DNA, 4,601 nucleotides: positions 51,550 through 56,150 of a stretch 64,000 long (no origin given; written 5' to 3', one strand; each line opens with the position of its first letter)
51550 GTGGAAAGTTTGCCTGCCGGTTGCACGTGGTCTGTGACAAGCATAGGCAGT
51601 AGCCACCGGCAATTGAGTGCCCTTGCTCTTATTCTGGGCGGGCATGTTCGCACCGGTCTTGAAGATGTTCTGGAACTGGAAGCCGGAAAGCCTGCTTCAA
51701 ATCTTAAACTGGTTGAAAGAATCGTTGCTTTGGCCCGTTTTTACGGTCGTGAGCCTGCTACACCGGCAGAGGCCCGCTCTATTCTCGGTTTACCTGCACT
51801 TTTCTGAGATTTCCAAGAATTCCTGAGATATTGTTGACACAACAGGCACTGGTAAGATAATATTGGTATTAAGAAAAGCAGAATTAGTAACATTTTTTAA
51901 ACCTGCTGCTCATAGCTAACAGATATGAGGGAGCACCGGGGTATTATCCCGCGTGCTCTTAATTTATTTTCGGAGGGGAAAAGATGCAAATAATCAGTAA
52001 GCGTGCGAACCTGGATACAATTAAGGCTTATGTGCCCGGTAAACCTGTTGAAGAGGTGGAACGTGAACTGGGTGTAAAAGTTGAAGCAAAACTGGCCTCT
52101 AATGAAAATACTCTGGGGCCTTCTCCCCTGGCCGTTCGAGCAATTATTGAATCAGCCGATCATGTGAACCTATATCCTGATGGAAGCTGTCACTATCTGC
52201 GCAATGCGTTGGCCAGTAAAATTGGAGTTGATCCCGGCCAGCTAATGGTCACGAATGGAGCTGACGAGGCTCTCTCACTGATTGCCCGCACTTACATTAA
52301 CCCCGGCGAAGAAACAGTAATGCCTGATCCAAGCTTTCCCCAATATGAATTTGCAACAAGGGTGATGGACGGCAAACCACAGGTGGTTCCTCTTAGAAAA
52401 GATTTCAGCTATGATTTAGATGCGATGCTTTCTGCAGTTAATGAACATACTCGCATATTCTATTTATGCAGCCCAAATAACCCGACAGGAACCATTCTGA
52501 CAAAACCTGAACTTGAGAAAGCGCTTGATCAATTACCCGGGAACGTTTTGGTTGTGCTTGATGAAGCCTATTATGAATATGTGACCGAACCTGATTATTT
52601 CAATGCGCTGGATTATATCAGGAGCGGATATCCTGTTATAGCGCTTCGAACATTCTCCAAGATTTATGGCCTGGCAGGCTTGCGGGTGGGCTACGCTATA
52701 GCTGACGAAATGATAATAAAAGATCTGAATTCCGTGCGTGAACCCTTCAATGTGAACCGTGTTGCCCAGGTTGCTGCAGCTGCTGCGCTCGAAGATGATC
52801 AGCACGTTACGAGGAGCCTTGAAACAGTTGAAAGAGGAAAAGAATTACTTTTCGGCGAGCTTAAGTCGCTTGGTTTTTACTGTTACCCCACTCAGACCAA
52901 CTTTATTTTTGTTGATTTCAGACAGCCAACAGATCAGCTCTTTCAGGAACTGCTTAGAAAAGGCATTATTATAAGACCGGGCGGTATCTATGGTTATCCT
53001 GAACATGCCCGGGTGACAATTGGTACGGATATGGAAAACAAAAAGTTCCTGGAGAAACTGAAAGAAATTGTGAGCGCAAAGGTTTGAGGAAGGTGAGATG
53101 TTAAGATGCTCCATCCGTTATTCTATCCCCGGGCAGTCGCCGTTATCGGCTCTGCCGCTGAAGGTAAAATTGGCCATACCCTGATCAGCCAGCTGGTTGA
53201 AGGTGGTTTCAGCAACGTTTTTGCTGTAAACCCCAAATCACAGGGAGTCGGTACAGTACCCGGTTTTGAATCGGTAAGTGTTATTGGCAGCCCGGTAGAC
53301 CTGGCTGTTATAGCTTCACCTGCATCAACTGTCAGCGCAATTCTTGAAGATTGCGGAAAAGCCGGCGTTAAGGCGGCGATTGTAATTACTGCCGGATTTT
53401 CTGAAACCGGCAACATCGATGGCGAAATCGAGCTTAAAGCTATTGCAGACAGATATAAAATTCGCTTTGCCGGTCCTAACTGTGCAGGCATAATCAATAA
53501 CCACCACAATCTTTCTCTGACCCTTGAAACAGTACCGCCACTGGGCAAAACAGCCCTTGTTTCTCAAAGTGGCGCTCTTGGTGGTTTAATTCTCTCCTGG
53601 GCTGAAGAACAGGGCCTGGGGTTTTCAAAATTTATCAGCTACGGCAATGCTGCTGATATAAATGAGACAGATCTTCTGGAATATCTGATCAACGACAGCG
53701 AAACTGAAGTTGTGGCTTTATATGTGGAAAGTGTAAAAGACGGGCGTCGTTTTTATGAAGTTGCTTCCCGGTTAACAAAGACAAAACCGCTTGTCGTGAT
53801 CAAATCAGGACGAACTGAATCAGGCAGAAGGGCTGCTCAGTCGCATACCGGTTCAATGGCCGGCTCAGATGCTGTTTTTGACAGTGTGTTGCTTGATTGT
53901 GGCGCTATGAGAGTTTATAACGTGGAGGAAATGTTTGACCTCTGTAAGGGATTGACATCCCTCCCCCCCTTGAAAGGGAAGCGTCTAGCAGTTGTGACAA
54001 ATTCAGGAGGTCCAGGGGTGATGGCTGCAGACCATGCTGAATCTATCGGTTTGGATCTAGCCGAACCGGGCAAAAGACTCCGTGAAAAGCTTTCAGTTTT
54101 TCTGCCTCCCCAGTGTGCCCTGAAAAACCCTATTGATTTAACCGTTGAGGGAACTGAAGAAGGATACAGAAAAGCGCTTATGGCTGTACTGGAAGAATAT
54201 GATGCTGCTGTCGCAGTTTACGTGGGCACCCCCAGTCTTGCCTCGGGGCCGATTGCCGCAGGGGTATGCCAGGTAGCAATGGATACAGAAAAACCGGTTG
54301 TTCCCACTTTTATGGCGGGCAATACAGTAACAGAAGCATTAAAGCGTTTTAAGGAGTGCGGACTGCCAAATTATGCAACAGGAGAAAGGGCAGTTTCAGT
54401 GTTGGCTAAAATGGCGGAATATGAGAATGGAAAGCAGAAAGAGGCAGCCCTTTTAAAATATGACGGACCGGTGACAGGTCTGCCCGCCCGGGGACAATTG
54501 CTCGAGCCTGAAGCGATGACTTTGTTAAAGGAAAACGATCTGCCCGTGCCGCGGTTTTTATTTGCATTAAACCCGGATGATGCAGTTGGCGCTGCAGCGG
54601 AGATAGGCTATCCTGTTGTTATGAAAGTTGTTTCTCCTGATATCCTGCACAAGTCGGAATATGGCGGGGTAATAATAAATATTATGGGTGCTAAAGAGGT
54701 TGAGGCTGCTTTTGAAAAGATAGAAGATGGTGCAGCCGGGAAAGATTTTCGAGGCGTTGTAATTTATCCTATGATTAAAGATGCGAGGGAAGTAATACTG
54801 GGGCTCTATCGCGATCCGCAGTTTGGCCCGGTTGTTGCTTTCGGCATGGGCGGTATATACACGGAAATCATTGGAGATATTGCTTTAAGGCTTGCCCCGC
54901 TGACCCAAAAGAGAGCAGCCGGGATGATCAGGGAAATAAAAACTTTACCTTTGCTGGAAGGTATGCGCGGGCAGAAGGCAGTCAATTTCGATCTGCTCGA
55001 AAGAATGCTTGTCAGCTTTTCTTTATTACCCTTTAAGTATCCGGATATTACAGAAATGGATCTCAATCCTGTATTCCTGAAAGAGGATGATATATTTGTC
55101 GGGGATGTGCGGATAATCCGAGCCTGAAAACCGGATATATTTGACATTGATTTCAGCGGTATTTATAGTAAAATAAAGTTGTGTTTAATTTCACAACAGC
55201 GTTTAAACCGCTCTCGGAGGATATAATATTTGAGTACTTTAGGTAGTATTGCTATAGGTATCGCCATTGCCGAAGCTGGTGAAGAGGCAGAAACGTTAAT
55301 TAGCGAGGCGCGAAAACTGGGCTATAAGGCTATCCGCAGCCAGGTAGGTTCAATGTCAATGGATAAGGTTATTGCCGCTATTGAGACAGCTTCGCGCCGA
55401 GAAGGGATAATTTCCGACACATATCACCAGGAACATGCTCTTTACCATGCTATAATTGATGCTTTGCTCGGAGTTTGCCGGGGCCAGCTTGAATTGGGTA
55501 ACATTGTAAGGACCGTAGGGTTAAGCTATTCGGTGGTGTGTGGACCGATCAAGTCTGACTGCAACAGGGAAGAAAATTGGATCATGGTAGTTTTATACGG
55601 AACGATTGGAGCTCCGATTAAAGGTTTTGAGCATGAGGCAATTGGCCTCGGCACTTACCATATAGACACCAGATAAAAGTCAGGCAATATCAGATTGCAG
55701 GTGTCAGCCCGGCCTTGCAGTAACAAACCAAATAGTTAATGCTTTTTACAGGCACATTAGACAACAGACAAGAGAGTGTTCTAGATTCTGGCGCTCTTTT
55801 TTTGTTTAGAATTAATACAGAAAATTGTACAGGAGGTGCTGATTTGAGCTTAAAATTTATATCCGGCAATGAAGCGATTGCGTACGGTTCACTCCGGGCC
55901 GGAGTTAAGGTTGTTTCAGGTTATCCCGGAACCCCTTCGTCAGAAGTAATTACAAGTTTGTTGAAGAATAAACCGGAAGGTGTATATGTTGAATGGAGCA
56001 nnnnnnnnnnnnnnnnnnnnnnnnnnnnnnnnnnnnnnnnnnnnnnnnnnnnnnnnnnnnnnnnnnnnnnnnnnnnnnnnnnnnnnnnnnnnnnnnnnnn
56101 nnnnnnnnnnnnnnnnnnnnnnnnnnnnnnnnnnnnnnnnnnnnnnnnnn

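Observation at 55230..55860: HutP homolog placed directly upstream of iorAB, with HutP-type NAG-N4 triplet arrays over a terminator-like hairpin in the intervening leader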

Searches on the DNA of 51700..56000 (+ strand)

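Call 40: search_rna_families(source=window, start=51700, end=56000, threshold=evalue, max_evalue=1)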
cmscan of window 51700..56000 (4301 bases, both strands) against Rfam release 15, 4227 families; matches with E-value up to 1: 0.
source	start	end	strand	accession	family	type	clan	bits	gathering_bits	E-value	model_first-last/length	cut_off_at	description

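Call 67: build_rna_model(alignment_id=A4, structure=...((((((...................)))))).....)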
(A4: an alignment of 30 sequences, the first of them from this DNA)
Model R1 built from alignment A4 (30 sequences, 39 columns); structure: as given.
model positions 39; base pairs 6; branch points 0; effective number of sequences 30; information 0.786 bits per position. Calibrated on 0.2 Mb of random sequence (short: E-values are rough).
structure used (alignment columns):
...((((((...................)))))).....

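Call 68: search_with_rna_model(model_id=R1, source=window, filters=off, max_evalue=10, show_alignments=4)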
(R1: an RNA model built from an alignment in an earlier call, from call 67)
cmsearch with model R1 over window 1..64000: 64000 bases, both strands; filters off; matches with E-value up to 10: 15.
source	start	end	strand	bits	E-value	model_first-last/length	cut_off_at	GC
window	51903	51941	+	37.3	6.4e-08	1-39/39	no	0.56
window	55748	55786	+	23.4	0.00055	1-39/39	no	0.41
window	58390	58429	+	14.1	0.22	1-39/39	no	0.38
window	14651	14691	+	13.3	0.39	1-39/39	no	0.39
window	6041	6082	+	11.5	1.2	1-39/39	no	0.31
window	61314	61350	+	11.2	1.4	1-39/39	no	0.41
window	9592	9620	+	10.9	1.8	1-39/39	no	0.48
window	3250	3292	-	10.8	1.9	1-39/39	no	0.35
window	28821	28850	+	10.6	2.2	1-39/39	no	0.33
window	12771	12809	+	9.8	3.7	1-39/39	no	0.38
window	62289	62323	-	9.1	5.7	1-39/39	no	0.23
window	32227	32253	-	8.9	6.6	1-39/39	no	0.48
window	43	87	-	8.8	6.8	1-39/39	no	0.51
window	43110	43148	+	8.8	7.2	1-39/39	no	0.26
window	52236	52268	+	8.6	7.7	1-39/39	no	0.58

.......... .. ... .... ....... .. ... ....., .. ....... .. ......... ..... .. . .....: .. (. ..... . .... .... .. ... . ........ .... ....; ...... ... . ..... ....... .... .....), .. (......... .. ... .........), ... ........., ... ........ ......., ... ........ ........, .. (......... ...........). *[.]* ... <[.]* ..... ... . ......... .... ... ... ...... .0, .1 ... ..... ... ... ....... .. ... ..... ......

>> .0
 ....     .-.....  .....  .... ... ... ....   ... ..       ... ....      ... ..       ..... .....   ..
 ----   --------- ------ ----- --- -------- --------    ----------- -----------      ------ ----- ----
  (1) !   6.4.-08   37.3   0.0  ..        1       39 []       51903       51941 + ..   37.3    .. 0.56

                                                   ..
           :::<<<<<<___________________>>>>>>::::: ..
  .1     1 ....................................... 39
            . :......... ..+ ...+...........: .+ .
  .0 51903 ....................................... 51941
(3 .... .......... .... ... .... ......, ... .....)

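Call 72: search_with_rna_model(model_id=R2, sources=[L001, L002, L003, L005, L010, L011, L014, L015, L016, L017, L020, L022, L023, L025, L027, L029, L030, L033, L034, L036, L038, L039, L041, L048, L049, L050, L052, L054, L058, L063, L065, L067, L069, L070, L071, L072, L073, L074, L075, L077, L082, L083, L087, L089], max_evalue=0.01)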
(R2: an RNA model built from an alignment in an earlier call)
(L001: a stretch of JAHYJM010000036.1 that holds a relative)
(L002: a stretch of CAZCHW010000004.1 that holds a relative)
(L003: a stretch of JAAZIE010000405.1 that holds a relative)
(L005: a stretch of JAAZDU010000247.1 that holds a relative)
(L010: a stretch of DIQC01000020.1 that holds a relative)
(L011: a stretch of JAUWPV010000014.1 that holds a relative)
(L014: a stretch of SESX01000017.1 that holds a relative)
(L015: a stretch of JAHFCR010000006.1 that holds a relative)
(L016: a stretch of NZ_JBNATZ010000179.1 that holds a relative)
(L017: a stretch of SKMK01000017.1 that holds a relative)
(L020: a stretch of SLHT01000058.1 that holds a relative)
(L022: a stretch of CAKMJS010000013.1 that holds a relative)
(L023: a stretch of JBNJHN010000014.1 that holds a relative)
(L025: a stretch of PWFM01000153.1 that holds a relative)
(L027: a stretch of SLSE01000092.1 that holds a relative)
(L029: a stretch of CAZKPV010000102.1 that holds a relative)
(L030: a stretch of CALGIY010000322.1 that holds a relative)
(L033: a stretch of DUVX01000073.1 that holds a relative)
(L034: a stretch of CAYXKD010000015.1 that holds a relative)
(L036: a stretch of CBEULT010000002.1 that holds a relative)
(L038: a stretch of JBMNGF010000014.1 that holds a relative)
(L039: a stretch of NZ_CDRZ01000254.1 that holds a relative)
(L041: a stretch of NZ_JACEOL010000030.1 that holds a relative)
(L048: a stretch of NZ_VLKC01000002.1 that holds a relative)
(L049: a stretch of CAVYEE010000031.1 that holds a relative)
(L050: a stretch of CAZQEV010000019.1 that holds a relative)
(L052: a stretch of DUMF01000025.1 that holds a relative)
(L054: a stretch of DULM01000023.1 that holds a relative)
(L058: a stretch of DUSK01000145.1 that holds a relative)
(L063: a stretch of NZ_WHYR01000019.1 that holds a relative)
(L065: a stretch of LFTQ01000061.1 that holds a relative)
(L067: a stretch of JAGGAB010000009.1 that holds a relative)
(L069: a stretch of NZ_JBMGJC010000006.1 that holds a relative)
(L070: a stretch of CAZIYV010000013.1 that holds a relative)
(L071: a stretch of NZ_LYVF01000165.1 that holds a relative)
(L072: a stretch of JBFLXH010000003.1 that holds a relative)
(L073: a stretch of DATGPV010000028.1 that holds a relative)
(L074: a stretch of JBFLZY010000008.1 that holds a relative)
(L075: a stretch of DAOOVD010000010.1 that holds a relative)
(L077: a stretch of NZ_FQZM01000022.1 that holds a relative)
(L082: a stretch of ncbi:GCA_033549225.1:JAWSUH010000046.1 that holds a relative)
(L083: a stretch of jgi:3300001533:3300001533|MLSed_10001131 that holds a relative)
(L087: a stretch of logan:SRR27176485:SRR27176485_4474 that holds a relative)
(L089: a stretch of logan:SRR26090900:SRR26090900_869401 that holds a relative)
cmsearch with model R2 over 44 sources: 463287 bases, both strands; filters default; matches with E-value up to 0.01: 35.
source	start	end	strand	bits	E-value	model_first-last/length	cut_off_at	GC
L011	4283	4321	+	42.9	3.9e-09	1-39/39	no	0.54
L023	3853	3891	+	42.3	5.7e-09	1-39/39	no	0.51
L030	1684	1722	+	38.9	5.7e-08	1-39/39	no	0.41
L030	1540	1578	+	38.5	7.1e-08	1-39/39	no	0.44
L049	6528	6566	+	38.2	9e-08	1-39/39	no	0.49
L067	4216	4254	+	38.1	9.6e-08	1-39/39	no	0.41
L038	6528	6566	+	37.6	1.4e-07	1-39/39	no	0.38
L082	4670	4708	+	37.4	1.5e-07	1-39/39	no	0.59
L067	6476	6514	+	37.4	1.6e-07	1-39/39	no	0.38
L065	7482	7520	+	36.8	2.3e-07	1-39/39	no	0.41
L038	8134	8172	+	36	3.8e-07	1-39/39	no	0.46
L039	6035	6073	+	35.6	5.2e-07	1-39/39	no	0.46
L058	6125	6163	+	35.6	5.2e-07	1-39/39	no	0.41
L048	5701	5739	+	35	7.8e-07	1-39/39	no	0.44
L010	8150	8188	+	34.7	9.3e-07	1-39/39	no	0.49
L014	4014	4052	+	34.2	1.3e-06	1-39/39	no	0.56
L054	2217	2255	+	34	1.5e-06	1-39/39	no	0.46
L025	20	59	+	32.3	4.6e-06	1-39/39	no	0.47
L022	6480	6518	+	32.1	5.2e-06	1-39/39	no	0.44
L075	6500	6538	+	31.6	7.6e-06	1-39/39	no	0.46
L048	6470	6508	+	31.5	7.9e-06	1-39/39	no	0.44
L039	5429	5467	+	31.4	8.4e-06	1-39/39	no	0.46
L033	858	896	+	30.5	1.5e-05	1-39/39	no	0.44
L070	6486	6525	+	29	4.2e-05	1-39/39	no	0.45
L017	4286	4325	+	28.7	5.1e-05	1-39/39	no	0.5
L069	6481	6519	+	28.6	5.7e-05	1-39/39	no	0.38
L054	2315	2354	+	28.4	6.2e-05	1-39/39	no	0.43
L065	7568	7607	+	28.4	6.2e-05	1-39/39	no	0.43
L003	2097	2135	+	27.6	0.0001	1-39/39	no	0.41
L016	1635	1674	+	27.5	0.00012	1-39/39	no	0.5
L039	5927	5965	+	26.9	0.00017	1-39/39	no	0.44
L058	6245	6285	+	26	0.00033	1-39/39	no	0.39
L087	1363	1402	-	25.9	0.00035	1-39/39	no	0.43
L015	6511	6550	+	25.8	0.00036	1-39/39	no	0.55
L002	1280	1318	+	24.6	0.00082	1-39/39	no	0.41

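Call 90: search_with_rna_model(model_id=R1, sources=[L090, L091, L092, L149, L150, L151, L152, L083, L087, L089, L001, L002], max_evalue=0.05)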
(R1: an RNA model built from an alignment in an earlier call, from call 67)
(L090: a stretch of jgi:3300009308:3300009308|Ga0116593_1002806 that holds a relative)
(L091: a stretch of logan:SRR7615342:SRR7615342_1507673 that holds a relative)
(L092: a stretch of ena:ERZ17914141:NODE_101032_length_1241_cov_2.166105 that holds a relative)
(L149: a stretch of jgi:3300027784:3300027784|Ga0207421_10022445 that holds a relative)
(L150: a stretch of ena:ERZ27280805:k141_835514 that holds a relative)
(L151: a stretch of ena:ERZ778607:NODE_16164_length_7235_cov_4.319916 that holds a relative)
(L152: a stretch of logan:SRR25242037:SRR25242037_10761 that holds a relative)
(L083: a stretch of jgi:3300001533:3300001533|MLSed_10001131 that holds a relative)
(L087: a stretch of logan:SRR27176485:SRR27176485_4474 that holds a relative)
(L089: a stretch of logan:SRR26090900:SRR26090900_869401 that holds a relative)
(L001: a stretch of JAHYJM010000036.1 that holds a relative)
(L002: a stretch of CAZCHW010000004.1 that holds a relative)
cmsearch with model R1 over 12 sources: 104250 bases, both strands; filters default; matches with E-value up to 0.05: 12.
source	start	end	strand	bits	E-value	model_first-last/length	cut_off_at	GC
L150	1865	1903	+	31.2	5.4e-06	1-39/39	no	0.33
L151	1439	1477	+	31.2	5.4e-06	1-39/39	no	0.33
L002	1280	1318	+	24.9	0.00033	1-39/39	no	0.41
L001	3813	3851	+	24.2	0.00051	1-39/39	no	0.38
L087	1363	1402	-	23.7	0.00071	1-39/39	no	0.43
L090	523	562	+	23.6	0.00076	1-39/39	no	0.38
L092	791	830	+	22.4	0.0016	1-39/39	no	0.32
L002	5381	5419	+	20.8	0.0046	1-39/39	no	0.41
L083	8724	8763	+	20.8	0.0048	1-39/39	no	0.38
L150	6287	6323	+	19.1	0.015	1-39/39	no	0.38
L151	5861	5897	+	19.1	0.015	1-39/39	no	0.38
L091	688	727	+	18.2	0.026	1-39/39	no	0.47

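Call 100: search_with_rna_model(model_id=R1, source=L153, filters=off, max_evalue=1)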
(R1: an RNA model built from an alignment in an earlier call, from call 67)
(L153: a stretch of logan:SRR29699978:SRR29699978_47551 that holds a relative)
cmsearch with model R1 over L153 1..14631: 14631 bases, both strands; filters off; matches with E-value up to 1: 1.
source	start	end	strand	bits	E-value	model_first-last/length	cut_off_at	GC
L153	1823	1859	+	11.2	0.32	1-39/39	no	0.41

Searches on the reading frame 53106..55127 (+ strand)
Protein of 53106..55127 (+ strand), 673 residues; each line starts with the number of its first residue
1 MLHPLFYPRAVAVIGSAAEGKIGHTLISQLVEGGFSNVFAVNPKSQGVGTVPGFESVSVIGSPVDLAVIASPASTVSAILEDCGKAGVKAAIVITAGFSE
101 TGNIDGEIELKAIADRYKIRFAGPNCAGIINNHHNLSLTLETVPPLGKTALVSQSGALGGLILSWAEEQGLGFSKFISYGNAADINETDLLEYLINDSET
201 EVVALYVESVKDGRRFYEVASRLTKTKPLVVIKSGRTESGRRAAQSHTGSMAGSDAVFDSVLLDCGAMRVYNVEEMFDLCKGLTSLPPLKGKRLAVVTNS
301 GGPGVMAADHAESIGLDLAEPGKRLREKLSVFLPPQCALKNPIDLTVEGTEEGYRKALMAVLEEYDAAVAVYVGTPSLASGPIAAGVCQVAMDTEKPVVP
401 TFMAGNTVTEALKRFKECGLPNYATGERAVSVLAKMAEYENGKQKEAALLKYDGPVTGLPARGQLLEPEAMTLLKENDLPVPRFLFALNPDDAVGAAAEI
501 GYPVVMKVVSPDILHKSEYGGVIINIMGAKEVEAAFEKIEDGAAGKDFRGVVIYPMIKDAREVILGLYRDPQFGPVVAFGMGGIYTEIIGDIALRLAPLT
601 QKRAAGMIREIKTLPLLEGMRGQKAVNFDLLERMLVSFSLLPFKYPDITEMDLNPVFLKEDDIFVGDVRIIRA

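Call 5: search_protein_families(library=pfam, proteins=[window:53106-55127:+])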
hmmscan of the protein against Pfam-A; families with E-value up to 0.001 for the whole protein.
window:53106-55127:+ (673 aa): 5 families
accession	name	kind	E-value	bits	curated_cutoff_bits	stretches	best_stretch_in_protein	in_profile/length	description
PF13549.11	ATP-grasp_5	-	7.9e-68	228.6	27.6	1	462-670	7-219/221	ATP-grasp domain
PF13607.11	Succ_CoA_lig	-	1e-55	187.7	27.4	1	147-281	2-136/138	Succinyl-CoA ligase like flavodoxin domain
PF13380.12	CoA_binding_2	-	1.3e-14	55.1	22.8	1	9-131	1-115/116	CoA binding domain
PF02629.25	CoA_binding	-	2.9e-10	41.2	22.3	1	9-97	4-97/97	CoA binding domain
PF19045.5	Ligase_CoA_2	-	2.6e-07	31.2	23.7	1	296-436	3-151/162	Ligase-CoA domain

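Call 6: search_protein_families(library=ncbifam, proteins=[window:53106-55127:+])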
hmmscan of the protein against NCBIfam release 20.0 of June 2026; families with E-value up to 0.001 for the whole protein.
window:53106-55127:+ (673 aa): 9 families
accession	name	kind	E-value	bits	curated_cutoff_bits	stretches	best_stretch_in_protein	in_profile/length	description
NF045493.1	HydDutCoALig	equivalog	6.5e-145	484.4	1300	1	4-670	5-696/698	4-hydroxybutyrate--CoA ligase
NF045494.1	AcCoALig_Archglob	equivalog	6.9e-141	470.8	1200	2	2-440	218-663/665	acetate--CoA ligase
TIGR02717.1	AcCoA-syn-alpha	equivalog_domain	2.3e-137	458.3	567.15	1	2-439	1-446/447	acetate--CoA ligase alpha subunit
NF045492.1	HydPropCoALig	equivalog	1.9e-125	419.9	1300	2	4-439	250-696/700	3-hydroxypropionate--CoA ligase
NF004230.0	PRK05678.1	equivalog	2.5e-13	49.9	336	1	13-238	11-239/291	succinate--CoA ligase subunit alpha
TIGR01019.1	sucCoAalpha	subfamily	8.1e-13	48.4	353.2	1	13-242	9-242/286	succinate--CoA ligase subunit alpha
NF010623.0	PRK14016.1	subfamily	1.2e-06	27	877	1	472-541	220-284/871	cyanophycin synthetase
TIGR02068.2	cya_phycin_syn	equivalog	1.5e-05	23.2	850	1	471-549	218-300/862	cyanophycin synthetase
TIGR02144.1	LysX_arch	equivalog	0.00011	21.4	275.6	1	472-509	93-130/281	lysine biosynthesis protein LysX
